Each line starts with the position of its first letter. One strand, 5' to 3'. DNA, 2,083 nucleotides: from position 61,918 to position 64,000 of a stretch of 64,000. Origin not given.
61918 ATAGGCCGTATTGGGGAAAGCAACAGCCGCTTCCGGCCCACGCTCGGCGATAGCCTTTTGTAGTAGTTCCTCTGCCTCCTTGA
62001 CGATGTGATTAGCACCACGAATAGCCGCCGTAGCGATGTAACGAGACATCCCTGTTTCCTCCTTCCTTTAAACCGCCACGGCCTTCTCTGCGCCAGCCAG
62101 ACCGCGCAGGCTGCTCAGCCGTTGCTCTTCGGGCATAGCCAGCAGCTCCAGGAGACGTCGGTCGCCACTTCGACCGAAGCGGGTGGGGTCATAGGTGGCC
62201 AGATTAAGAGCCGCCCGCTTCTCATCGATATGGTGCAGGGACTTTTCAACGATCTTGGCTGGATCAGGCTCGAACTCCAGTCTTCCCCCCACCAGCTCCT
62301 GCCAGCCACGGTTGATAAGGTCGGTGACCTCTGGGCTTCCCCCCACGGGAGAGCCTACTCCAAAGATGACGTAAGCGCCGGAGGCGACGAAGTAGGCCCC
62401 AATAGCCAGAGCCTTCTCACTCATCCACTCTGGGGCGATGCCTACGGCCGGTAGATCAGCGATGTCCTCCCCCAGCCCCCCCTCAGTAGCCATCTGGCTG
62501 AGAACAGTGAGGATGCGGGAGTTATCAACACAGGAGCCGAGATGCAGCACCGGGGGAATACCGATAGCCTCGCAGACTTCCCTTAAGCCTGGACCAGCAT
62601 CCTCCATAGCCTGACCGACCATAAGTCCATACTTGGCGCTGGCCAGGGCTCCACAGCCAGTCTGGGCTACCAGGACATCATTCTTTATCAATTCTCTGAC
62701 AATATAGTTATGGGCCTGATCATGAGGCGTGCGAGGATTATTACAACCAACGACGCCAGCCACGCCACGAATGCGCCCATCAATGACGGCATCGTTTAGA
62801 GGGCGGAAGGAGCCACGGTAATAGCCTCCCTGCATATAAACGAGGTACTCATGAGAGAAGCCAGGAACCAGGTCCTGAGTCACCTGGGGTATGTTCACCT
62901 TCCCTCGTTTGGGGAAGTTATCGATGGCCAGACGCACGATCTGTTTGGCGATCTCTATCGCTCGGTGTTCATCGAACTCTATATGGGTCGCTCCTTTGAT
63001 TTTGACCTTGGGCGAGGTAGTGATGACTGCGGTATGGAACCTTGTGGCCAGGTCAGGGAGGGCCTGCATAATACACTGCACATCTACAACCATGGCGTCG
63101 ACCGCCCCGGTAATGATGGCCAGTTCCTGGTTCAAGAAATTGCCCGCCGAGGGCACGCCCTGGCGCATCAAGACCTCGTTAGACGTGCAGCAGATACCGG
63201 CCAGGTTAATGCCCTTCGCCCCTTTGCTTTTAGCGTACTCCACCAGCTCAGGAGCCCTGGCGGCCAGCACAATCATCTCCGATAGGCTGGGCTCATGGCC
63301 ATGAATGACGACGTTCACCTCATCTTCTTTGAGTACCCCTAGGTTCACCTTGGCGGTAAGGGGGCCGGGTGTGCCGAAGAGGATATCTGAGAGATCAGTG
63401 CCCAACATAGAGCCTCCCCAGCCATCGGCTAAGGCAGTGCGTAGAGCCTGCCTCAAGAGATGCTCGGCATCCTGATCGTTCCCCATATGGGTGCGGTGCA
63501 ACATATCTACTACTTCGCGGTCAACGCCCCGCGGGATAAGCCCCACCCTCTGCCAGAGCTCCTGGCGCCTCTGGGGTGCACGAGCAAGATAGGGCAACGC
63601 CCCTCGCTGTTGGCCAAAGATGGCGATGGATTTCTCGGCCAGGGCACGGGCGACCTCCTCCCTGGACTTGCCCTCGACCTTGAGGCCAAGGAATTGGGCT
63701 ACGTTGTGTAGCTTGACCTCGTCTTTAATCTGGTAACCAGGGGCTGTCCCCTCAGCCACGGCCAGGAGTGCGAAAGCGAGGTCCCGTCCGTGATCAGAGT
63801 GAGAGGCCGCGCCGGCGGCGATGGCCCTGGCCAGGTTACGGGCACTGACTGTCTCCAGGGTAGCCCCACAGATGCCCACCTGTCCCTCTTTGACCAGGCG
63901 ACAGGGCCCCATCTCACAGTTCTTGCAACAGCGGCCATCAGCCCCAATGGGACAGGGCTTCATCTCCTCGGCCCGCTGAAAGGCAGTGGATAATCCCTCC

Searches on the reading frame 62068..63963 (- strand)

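Call 55: search_protein_families(library=pfam, proteins=[window:62068-63963:-], max_evalue=0.00001)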
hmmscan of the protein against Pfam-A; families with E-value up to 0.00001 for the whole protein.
window:62068-63963:- (631 aa): 1 family
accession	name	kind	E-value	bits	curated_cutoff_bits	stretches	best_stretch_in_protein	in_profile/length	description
PF03063.25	Prismane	-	1.3e-167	559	27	1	12-568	2-512/513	Prismane/CO dehydrogenase family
